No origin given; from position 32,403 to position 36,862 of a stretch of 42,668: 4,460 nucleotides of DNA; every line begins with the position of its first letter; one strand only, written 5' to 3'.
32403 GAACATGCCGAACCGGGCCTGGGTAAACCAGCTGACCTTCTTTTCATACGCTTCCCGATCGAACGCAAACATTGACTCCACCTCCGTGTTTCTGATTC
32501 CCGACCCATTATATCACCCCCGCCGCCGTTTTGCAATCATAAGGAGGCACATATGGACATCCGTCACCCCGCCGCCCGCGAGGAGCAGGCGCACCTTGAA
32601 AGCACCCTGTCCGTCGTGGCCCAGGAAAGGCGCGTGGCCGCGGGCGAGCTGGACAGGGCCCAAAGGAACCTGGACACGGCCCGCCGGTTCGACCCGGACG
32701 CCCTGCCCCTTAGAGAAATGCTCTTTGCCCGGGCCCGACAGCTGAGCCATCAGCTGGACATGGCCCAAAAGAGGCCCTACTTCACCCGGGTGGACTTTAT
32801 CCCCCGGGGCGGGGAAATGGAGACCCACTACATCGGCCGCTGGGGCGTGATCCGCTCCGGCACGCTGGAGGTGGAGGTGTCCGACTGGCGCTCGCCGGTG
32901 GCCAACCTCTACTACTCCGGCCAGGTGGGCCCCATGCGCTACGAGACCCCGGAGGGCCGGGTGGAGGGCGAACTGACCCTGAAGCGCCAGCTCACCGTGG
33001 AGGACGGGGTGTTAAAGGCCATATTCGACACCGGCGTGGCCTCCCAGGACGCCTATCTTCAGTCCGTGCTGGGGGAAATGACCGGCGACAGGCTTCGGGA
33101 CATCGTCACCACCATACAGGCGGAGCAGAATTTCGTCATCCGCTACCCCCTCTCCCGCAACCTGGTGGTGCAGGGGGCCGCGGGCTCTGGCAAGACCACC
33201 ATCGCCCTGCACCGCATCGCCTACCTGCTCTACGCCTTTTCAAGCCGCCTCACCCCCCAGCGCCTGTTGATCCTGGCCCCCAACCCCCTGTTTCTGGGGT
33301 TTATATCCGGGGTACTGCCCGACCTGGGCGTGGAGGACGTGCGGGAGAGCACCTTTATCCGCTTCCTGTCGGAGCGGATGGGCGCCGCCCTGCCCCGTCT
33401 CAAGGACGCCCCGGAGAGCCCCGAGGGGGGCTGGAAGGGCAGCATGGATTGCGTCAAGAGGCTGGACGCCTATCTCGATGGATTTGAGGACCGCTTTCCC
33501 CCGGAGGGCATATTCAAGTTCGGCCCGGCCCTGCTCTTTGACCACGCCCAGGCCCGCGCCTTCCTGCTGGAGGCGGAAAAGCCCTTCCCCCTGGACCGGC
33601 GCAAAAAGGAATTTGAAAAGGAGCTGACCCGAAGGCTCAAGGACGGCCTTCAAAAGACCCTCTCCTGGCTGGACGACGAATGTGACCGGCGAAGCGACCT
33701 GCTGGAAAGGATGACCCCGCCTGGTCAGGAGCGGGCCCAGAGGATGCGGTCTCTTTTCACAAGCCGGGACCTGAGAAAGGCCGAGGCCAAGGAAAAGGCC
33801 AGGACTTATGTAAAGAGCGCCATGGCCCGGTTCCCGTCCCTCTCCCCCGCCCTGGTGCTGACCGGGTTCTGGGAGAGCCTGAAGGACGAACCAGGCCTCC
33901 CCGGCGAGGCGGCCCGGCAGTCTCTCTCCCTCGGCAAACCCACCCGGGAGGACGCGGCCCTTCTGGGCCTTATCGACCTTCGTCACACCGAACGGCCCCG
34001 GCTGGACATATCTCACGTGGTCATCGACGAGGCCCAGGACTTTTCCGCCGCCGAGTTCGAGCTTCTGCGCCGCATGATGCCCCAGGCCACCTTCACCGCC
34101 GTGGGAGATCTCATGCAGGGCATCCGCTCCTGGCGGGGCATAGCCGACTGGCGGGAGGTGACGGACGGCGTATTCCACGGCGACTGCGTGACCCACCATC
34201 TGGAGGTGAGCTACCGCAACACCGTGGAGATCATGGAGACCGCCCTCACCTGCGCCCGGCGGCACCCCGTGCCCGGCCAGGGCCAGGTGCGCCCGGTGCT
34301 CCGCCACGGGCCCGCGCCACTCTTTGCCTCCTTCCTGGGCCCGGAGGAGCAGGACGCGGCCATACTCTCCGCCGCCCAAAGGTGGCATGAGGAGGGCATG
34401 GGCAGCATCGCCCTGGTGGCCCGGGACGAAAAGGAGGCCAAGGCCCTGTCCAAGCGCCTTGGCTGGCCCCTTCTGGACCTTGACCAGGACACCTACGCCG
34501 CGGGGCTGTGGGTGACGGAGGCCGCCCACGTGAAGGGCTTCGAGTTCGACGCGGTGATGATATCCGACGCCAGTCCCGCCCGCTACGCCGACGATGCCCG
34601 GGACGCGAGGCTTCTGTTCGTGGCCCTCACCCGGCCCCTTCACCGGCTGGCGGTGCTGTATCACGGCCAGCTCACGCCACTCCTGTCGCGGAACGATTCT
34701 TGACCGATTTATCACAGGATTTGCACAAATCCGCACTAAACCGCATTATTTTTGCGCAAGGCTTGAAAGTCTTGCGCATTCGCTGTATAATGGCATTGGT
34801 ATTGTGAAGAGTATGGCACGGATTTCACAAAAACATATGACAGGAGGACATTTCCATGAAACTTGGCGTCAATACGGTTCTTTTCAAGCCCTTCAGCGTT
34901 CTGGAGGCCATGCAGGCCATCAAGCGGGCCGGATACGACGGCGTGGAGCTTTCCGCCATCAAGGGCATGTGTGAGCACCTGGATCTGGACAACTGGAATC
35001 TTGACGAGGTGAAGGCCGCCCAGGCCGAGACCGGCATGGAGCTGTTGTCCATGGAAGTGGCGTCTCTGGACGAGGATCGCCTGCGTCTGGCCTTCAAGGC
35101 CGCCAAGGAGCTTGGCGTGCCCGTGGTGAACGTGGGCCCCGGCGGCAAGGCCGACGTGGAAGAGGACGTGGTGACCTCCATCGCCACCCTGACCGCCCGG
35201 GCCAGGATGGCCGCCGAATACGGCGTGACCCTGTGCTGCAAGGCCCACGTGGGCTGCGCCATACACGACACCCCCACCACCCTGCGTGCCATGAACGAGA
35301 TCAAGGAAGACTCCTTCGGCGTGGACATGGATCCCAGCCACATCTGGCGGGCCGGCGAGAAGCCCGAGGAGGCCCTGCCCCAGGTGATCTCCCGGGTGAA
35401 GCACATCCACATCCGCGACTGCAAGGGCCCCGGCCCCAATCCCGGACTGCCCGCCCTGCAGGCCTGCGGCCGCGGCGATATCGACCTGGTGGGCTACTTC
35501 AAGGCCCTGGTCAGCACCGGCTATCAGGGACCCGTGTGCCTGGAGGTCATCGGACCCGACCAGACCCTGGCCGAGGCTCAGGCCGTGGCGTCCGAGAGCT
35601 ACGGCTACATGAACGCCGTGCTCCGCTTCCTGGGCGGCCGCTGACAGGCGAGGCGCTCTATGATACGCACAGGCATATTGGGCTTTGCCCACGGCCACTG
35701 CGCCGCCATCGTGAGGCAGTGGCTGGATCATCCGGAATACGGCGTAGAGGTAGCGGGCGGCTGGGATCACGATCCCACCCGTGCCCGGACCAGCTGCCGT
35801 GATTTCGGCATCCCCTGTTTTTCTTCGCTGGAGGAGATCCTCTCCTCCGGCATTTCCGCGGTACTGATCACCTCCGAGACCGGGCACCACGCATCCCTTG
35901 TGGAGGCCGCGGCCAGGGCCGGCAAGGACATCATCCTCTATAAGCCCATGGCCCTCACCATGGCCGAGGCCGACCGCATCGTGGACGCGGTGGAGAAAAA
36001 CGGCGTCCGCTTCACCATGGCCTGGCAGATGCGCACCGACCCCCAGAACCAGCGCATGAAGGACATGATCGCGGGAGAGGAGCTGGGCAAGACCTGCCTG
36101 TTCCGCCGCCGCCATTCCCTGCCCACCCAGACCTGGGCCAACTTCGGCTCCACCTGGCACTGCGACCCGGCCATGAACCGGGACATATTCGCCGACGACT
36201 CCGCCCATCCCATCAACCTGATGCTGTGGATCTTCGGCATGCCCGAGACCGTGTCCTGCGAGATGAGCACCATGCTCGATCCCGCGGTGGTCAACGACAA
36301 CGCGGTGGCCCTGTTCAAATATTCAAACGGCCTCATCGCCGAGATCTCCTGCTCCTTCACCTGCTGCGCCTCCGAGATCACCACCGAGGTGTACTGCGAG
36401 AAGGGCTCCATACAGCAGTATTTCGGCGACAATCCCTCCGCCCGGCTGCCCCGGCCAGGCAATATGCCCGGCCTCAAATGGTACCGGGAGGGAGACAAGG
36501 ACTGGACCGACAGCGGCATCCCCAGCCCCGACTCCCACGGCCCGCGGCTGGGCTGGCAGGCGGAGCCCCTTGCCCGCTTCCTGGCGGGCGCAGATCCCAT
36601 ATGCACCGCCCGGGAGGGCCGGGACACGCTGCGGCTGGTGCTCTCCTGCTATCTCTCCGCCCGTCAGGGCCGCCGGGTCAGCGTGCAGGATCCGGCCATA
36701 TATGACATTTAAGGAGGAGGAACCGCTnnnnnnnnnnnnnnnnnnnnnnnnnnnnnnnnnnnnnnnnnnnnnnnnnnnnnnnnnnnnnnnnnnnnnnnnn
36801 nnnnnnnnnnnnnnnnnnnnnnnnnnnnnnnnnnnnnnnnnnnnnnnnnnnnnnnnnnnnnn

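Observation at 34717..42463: AraC-embedded seven-gene operon: TIM barrel, three Gfo/Idh/MocA oxidoreductases and two cytoplasmic sulfatase-fold proteins, a candidate undescribed oxidative pathway for a sulfated sugar or glycoside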

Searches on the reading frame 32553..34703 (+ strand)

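Call 7: search_protein_families(library=pfam, proteins=[window:32553-34703:+])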
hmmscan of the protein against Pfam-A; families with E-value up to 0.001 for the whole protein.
window:32553-34703:+ (716 aa): 8 families
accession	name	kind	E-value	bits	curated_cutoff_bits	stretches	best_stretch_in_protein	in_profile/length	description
PF00580.27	UvrD-helicase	-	1.2e-12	48.5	23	2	483-529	210-257/271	UvrD/REP helicase N-terminal domain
PF13245.12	AAA_19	-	3e-10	40.8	25.1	1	476-524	81-130/134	AAA domain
PF13361.12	UvrD_C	-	7.1e-06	26.1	25.6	0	660-704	295-348/350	UvrD-like helicase C-terminal domain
PF13538.12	UvrD_C_2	-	2.9e-05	24.3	27.4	1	653-701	3-51/52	UvrD-like helicase C-terminal domain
PF13604.12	AAA_30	-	9.6e-05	22.6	27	0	189-217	3-34/191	AAA domain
PF01443.25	Viral_helicase1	-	0.00017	22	21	0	204-219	1-16/228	Viral superfamily 1 RNA helicase core domain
PF13401.12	AAA_22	-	0.00046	21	27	0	475-509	77-108/130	AAA domain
PF00270.35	DEAD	-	0.00049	20.3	26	0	201-243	14-53/167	DEAD/DEAH box helicase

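Call 8: search_protein_families(library=ncbifam, proteins=[window:32553-34703:+])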
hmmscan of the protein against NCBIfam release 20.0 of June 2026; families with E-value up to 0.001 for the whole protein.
window:32553-34703:+ (716 aa): 11 families
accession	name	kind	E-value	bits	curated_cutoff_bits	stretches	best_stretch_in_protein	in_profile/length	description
NF041464.1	HelD_BACSU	equivalog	3.2e-103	346.1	419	2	50-279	74-304/779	RNA polymerase recycling motor HelD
NF041258.1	motor_HelR_2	exception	5.5e-56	190.1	1100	3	31-275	21-258/713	RNA polymerase recycling motor ATPase HelR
NF041465.1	HelD_MYCSM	equivalog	1.1e-50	172.5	1051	3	64-268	59-256/719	RNA polymerase recycling motor HelD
NF041254.1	motor_HelR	exception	8.4e-45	153.2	750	2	85-278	86-278/706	RNA polymerase recycling motor ATPase HelR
NF008276.0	PRK11054.1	equivalog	9.9e-10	37.5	543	0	487-572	432-520/684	DNA helicase IV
NF008743.0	PRK11773.1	equivalog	4.4e-09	35.3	965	1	486-565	214-294/720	DNA helicase II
TIGR01074.1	rep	equivalog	5.3e-09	34.9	951.45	1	484-531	205-253/668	DNA helicase Rep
TIGR01075.1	uvrD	equivalog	8.7e-09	34.2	1144.45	1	486-624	209-350/715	DNA helicase II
TIGR01073.1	pcrA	equivalog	1.2e-08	33.9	911.2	1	487-564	211-289/725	DNA helicase PcrA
NF053713.1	helicas_STM2767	equivalog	3.1e-06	25.9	550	0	191-224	178-212/665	STM2767 family DEAD/DEAH box helicase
NF008172.0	PRK10919.1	equivalog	6.4e-06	24.6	1168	1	480-564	202-287/673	DNA helicase Rep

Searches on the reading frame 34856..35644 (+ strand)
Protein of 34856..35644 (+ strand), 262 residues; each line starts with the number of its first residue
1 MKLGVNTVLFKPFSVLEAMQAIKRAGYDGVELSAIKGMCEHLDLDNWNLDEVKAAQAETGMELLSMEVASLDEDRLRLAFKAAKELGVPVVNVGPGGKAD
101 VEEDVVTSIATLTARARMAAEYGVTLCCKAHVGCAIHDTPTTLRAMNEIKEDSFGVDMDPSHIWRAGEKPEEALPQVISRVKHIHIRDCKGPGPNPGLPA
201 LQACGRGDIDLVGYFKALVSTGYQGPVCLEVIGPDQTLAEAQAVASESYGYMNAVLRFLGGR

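Call 7: search_protein_families(library=pfam, proteins=[window:34856-35644:+])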
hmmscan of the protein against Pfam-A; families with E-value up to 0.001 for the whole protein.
window:34856-35644:+ (262 aa): 1 family
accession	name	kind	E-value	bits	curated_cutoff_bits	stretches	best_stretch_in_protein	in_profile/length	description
PF01261.30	AP_endonuc_2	-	7.1e-28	98.4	31.1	1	20-242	2-243/249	Xylose isomerase-like TIM barrel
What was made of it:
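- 34856..35644 (+): TIM: a xylose-isomerase-like TIM-barrel metalloenzyme (262 aa), a putative isomerase, beta-eliminase or dehydratase acting on a keto intermediate. PF01261 scores 98 bits (call 7).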

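Call 8: search_protein_families(library=ncbifam, proteins=[window:34856-35644:+])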
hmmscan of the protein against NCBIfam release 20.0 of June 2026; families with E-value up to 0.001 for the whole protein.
window:34856-35644:+ (262 aa): 9 families
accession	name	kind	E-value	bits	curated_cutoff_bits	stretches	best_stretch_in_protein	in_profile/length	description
TIGR03234.1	OH-pyruv-isom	equivalog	2.1e-10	40.3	353.45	1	6-237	6-246/254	hydroxypyruvate isomerase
TIGR04379.1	myo_inos_iolE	equivalog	1.1e-09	38.2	290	1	103-189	126-212/290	myo-inosose-2 dehydratase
NF009688.0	PRK13209.1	subfamily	1.7e-07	30.5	317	1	13-254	21-275/286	L-ribulose-5-phosphate 3-epimerase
NF042435.1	DhshikDhtase_QuiC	equivalog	8.7e-06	24.5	1200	1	204-247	213-256/635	3-dehydroshikimate dehydratase QuiC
NF041277.1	coba_remo_CbiR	equivalog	6.1e-05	22.7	105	1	154-239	162-242/249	cobamide remodeling phosphodiesterase CbiR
NF009689.0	PRK13210.1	subfamily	0.0002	20.6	200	0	111-236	135-261/286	L-ribulose-5-phosphate 3-epimerase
NF041099.2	keto_glucon_epim_IolO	equivalog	0.00029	20.2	300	0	142-241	167-256/269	5-keto-L-gluconate epimerase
NF043033.1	OxoTetrIsom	equivalog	0.0006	19.6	325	0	42-231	54-237/251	2-oxo-tetronate isomerase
NF051856.1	PsicseEpim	equivalog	0.0009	19.1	300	0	98-230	119-244/287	D-psicose 3-epimerase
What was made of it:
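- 34856..35644 (+): The best NCBIfam hits, hydroxypyruvate isomerase (40 bits) and IolE (38 bits), are far below their cut-offs (call 8).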

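Call 14: search_solved_structures(query=window:34856-35644:+, max_evalue=0.001, show_alignments=1)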
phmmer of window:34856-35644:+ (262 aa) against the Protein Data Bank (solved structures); distinct sequences matched with E-value up to 0.001: 6.
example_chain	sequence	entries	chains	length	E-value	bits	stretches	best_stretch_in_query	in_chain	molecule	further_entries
3tva_A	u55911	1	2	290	6.5e-06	28.8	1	141-243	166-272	Xylose isomerase domain protein TIM barrel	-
3wqo_A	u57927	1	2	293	8e-06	28.5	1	1-230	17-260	Uncharacterized protein MJ1311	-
1i60_A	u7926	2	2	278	1.5e-05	27.6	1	83-241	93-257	IOLI PROTEIN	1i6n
3u0h_A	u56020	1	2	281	0.00013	24.5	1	152-233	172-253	Xylose isomerase domain protein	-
3dx5_A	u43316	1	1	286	0.00017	24.1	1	112-189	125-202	uncharacterized protein AsbF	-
7vpf_A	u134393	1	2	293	0.00047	22.7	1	68-233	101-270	Xylose isomerase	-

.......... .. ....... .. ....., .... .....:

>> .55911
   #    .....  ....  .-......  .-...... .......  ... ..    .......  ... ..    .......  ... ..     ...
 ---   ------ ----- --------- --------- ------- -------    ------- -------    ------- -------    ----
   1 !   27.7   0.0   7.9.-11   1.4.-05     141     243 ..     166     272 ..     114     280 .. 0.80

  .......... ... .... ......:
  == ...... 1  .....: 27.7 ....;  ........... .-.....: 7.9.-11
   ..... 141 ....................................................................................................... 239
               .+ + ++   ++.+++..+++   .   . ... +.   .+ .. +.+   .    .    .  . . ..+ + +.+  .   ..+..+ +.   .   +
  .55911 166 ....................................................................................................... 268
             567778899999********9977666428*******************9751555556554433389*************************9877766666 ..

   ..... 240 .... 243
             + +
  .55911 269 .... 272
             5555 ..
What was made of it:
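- On IolE / IolI / hydroxypyruvate isomerase / psicose epimerase equivalogs (TIM): The best PDB matches have E of 6.5e-6 or weaker (call 14).
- Closest known: 3-keto-glycoside and C-glycoside routes. Different: The TIM barrel has no close characterised relative (call 14).
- Closest known: myo-Inositol catabolism. Same: IolG is the best NCBIfam hit of all three GFOs, and IolE and IolI are among the best hits of the TIM barrel (calls 8, 14).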

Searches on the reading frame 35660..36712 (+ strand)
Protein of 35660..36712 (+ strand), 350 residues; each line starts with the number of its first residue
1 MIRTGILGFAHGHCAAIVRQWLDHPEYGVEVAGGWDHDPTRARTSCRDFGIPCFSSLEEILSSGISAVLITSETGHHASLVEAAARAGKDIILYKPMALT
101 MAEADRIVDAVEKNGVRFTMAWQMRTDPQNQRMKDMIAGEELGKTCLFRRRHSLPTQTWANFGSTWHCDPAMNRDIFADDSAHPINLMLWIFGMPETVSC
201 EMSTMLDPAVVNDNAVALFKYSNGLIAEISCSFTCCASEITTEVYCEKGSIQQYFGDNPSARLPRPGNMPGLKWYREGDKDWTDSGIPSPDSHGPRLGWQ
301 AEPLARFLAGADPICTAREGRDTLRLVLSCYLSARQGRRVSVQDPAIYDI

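Call 7: search_protein_families(library=pfam, proteins=[window:35660-36712:+])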
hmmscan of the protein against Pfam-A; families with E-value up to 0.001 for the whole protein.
window:35660-36712:+ (350 aa): 3 families
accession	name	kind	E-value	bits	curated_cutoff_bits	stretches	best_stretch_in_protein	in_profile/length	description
PF22725.1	GFO_IDH_MocA_C3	-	8.3e-23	81.2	27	1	131-251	2-123/124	GFO/IDH/MocA C-terminal domain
PF01408.29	GFO_IDH_MocA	-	2.7e-20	73.7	24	1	3-120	2-118/120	Oxidoreductase family, NAD-binding Rossmann fold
PF02894.22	GFO_IDH_MocA_C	-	4.8e-11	43.3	22.9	1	134-258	1-136/218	Oxidoreductase family, C-terminal alpha/beta domain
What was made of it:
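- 35660..36712 (+): GFO1: a Gfo/Idh/MocA oxidoreductase (350 aa) and an accessory member of the cluster. PF01408 and PF22725 match (call 7).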

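Call 8: search_protein_families(library=ncbifam, proteins=[window:35660-36712:+])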
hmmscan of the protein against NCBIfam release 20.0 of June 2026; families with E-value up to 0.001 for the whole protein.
window:35660-36712:+ (350 aa): 8 families
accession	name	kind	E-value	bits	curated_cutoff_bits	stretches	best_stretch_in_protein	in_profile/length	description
TIGR04380.1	myo_inos_iolG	equivalog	3.1e-24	85.5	355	1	27-252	25-251/330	inositol 2-dehydrogenase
NF041392.1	XylDh_Gfo6_Halo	equivalog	1.9e-14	53.2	350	1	66-232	84-255/350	D-xylose 1-dehydrogenase Gfo6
NF040723.1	UDP-GlcNAcDh_Arch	equivalog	1.9e-13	50.6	450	1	18-146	16-142/302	UDP-N-acetylglucosamine 3-dehydrogenase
NF052479.1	LevoglcsnDh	equivalog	7.8e-13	47.8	650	1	62-153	71-162/386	levoglucosan dehydrogenase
NF008607.0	PRK11579.1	subfamily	1.1e-11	44.3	330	1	65-274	65-270/346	oxidoreductase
NF052679.1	InsChiInosDhIolG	equivalog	3.6e-10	39.4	540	1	62-158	64-161/343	bifunctional inositol 2-dehydrogenase/D-chiro-inositol 1-dehydrogenase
NF007574.0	PRK10206.1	equivalog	7.5e-07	28.5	352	1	54-271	54-264/345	oxidoreductase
NF058563.1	BT_2159_fam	equivalog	4.1e-05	22.8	650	1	67-156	65-154/350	disaccharide 3-dehydrogenase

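Call 39: search_solved_structures(query=window:35660-36712:+, max_evalue=1e-10)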
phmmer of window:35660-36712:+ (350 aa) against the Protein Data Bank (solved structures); distinct sequences matched with E-value up to 1e-10: 9.
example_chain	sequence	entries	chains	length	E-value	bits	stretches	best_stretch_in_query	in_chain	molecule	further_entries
8w9s_A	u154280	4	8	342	4.2e-15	58.8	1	37-235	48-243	NADH-dependent dihydrogenase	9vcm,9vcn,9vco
3moi_A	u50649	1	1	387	4.4e-14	55.4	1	2-224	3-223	Probable dehydrogenase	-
3q2k_A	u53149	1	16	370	4.9e-14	55.3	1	29-341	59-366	oxidoreductase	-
3q2i_A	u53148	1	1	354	4.8e-13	52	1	30-342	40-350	dehydrogenase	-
2glx_A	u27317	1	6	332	3.2e-12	49.3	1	27-251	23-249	1,5-anhydro-D-fructose reductase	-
3e82_A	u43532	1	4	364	1e-11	47.7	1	62-277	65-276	Putative oxidoreductase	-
9m37_A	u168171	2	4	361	2.1e-11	46.6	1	47-231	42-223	P581a DgpA2 and isoorientin complex structure | Gfo/Idh/MocA family protein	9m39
3kux_A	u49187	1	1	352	4.4e-11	45.6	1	2-274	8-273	Putative oxidoreductase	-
3dty_A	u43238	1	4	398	8.1e-11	44.7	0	29-232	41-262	Oxidoreductase, Gfo/Idh/MocA family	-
